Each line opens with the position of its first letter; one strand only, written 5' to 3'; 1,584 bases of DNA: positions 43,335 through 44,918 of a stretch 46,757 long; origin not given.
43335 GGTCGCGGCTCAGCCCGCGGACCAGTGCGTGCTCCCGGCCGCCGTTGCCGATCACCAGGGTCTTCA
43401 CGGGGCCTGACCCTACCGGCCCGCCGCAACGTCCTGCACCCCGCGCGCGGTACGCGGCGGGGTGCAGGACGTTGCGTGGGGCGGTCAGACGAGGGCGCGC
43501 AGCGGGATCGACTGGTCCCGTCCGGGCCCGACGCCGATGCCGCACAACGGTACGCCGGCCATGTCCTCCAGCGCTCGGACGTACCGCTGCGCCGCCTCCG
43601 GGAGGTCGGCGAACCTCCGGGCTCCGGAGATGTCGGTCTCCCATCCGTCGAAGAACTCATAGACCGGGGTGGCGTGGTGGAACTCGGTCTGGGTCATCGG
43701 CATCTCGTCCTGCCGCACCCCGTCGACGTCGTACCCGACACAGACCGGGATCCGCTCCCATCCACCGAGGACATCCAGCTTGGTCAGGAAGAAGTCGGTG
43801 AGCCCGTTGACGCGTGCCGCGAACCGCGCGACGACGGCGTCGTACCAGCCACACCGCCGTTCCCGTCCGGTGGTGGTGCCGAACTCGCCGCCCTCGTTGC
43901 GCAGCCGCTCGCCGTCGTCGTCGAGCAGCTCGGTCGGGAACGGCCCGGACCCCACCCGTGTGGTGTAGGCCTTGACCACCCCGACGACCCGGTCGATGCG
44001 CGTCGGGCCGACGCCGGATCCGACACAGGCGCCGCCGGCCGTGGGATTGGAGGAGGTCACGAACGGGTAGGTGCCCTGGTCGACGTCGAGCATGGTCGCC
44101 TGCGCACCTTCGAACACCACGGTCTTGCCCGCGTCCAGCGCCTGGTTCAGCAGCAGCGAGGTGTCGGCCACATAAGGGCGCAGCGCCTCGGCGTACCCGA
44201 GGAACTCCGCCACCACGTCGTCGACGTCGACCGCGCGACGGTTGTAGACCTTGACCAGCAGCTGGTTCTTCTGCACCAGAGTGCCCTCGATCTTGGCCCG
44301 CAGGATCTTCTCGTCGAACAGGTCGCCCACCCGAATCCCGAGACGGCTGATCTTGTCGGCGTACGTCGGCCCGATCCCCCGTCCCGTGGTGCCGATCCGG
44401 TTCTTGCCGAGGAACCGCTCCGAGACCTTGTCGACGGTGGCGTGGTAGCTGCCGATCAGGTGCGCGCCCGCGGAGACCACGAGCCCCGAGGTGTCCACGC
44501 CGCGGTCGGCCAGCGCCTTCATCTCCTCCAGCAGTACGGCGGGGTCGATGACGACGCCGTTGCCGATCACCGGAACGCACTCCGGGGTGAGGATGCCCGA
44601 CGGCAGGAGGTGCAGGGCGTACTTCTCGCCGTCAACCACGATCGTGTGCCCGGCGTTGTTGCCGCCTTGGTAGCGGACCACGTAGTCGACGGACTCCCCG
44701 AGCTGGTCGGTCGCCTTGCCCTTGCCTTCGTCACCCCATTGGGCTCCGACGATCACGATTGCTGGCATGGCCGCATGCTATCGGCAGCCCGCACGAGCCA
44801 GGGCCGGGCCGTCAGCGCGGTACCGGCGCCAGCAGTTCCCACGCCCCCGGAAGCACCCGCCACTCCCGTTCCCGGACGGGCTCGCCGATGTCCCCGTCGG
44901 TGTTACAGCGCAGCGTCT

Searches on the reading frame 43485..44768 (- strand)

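Call 67: search_protein_families(library=pfam, proteins=[window:43485-44768:-], max_evalue=0.00001)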
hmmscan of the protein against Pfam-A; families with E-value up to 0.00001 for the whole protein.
window:43485-44768:- (427 aa): 1 family
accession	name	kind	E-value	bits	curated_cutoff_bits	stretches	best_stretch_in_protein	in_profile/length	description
PF00709.27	Adenylsucc_synt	-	5.2e-180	599.1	27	1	5-421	1-416/416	Adenylosuccinate synthetase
